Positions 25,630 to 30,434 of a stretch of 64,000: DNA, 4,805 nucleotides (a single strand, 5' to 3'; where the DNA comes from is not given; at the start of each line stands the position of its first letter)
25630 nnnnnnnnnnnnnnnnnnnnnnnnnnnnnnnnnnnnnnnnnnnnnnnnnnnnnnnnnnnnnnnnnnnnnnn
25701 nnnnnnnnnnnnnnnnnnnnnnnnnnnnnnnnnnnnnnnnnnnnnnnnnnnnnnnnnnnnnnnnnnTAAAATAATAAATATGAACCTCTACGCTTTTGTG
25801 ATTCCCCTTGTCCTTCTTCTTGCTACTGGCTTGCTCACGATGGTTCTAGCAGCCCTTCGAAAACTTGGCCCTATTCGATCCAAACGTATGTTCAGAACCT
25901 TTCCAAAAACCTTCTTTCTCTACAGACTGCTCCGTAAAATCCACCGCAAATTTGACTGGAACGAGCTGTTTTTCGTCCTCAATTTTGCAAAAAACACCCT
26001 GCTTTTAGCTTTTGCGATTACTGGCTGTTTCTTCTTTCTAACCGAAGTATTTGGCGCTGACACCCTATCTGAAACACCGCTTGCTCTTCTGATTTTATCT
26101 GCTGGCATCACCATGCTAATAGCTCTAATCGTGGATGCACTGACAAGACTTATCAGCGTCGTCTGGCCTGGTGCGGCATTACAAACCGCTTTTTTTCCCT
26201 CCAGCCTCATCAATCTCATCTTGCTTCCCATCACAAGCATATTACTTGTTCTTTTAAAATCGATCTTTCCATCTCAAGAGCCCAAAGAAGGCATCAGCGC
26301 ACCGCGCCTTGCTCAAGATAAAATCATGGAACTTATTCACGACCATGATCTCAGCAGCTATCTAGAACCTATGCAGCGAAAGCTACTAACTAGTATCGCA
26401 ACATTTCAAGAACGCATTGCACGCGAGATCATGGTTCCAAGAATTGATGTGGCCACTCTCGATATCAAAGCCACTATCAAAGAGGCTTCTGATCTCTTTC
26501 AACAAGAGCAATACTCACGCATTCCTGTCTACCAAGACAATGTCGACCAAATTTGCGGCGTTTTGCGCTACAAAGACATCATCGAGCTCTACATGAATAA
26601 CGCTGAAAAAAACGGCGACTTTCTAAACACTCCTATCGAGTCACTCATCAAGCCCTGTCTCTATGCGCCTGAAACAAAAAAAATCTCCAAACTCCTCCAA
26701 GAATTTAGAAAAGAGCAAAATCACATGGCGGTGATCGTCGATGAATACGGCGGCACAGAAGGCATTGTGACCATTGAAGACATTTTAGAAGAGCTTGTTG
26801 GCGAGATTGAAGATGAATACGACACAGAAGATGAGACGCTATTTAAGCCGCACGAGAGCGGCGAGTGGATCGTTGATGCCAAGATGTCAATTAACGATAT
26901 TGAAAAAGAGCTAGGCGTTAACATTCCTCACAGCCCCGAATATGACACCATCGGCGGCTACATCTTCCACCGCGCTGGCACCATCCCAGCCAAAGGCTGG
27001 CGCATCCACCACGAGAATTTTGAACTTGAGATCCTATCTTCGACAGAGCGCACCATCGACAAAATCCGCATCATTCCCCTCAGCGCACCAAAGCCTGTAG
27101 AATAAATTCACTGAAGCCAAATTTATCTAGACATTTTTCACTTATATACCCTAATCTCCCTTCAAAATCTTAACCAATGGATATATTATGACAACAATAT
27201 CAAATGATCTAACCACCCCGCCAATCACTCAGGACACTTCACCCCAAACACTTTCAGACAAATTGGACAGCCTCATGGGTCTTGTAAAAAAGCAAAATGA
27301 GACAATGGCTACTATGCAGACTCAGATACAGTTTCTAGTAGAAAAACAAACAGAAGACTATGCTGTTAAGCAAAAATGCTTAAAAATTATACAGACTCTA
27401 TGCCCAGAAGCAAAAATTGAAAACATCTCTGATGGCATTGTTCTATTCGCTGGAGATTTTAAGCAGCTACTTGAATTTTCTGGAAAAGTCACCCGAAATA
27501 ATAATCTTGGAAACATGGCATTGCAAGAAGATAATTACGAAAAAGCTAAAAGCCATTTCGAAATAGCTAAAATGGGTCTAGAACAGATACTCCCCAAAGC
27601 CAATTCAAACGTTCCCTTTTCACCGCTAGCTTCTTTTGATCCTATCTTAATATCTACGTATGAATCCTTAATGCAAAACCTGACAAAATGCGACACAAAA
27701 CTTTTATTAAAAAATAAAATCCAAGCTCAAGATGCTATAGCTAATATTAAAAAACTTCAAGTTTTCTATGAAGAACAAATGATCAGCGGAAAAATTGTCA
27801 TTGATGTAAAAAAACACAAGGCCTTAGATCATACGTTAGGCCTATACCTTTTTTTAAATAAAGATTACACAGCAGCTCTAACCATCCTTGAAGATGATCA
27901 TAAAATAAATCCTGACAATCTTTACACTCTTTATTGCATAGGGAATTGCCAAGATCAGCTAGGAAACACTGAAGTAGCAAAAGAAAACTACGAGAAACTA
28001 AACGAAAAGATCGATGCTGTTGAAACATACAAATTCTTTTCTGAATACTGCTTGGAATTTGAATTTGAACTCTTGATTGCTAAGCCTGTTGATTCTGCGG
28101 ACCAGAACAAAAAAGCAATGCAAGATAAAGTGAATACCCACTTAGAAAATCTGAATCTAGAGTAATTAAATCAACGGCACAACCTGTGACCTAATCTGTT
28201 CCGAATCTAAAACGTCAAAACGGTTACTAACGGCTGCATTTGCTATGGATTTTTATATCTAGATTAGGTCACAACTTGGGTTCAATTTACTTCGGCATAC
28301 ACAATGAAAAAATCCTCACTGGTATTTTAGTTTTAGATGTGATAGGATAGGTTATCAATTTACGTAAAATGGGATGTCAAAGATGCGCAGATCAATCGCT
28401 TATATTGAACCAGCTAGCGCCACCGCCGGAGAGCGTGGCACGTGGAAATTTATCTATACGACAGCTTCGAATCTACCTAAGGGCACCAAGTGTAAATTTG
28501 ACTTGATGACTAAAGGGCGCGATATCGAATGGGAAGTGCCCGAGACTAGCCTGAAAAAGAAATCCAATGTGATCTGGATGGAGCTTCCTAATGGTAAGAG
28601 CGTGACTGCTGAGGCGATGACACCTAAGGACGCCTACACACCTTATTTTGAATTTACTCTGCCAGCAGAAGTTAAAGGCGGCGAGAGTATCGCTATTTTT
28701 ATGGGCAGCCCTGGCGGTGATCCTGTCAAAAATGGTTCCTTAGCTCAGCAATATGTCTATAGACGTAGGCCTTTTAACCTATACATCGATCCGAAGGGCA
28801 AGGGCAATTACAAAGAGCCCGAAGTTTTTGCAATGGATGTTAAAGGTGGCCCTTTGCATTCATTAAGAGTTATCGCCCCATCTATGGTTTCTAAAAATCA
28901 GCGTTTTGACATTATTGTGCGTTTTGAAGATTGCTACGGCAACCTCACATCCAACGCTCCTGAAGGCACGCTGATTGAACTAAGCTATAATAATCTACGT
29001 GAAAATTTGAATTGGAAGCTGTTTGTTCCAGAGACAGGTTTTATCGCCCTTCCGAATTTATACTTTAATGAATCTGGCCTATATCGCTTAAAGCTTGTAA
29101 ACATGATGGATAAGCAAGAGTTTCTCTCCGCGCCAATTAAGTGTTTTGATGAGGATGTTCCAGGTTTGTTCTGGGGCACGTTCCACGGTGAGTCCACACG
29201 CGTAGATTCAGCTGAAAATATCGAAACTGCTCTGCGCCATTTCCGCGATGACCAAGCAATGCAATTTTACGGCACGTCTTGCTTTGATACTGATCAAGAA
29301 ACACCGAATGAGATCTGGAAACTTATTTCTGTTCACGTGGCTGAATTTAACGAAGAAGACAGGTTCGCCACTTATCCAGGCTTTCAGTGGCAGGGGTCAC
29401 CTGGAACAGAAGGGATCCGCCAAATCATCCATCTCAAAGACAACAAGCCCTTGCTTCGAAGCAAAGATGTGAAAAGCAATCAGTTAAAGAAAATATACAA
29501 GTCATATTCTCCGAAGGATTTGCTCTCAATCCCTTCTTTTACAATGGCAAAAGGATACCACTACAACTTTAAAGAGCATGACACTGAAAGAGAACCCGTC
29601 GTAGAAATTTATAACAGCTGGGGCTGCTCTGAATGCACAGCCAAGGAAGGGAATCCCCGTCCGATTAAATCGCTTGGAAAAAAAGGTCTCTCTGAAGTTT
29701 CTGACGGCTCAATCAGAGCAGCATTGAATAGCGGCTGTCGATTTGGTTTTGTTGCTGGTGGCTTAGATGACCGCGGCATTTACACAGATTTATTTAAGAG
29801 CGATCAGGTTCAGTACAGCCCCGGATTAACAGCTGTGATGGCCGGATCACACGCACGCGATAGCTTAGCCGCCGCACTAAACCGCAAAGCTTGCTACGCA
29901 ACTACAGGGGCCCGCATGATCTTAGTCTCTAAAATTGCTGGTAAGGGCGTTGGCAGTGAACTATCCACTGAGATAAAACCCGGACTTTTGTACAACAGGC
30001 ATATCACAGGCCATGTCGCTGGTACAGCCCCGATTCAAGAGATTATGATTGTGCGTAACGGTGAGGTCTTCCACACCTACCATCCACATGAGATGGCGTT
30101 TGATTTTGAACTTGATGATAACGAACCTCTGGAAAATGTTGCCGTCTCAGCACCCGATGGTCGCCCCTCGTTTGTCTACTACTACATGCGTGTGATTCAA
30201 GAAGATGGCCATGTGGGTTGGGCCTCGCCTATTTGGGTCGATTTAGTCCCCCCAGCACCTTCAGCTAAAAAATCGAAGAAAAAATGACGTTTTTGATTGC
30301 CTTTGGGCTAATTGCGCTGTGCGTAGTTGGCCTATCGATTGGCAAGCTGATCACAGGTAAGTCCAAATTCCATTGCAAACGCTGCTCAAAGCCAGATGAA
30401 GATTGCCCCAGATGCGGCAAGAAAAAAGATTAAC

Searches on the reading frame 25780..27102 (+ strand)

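Call 56: search_protein_families(library=pfam, proteins=[window:25780-27102:+], max_evalue=0.00001)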
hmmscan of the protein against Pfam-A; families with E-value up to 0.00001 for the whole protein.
window:25780-27102:+ (441 aa): 2 families
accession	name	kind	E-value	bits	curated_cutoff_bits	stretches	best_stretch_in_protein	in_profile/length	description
PF03471.22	CorC_HlyC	-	8.8e-21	74.2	27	1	358-433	3-79/81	Transporter associated domain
PF00571.33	CBS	-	3.4e-18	66.1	24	2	215-271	2-55/57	CBS domain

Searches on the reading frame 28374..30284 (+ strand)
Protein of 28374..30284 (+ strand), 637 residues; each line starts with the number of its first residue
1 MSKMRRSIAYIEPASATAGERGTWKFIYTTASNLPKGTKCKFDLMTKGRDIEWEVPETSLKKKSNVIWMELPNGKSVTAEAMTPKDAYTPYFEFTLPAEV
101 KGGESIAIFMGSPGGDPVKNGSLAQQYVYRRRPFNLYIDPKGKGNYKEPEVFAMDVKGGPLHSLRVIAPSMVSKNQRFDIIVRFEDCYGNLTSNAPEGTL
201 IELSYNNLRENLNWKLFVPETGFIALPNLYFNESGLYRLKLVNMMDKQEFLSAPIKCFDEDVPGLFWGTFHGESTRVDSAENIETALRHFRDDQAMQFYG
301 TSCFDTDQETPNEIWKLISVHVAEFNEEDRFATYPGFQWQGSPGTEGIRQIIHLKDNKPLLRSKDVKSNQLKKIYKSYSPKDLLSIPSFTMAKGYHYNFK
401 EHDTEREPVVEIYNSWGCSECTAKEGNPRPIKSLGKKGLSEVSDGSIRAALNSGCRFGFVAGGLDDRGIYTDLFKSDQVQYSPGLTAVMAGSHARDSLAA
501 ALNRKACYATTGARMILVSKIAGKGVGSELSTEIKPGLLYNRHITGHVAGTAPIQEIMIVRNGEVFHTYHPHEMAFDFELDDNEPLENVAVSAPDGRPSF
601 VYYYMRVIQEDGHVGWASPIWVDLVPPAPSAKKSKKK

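Call 56: search_protein_families(library=pfam, proteins=[window:28374-30284:+], max_evalue=0.00001)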
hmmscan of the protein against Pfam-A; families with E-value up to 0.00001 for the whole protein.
window:28374-30284:+ (637 aa): 1 family
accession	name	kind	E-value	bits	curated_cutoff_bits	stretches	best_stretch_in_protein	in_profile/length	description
PF12228.14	DUF3604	-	1.8e-08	33.7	20.4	0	481-517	376-412/591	Protein of unknown function (DUF3604)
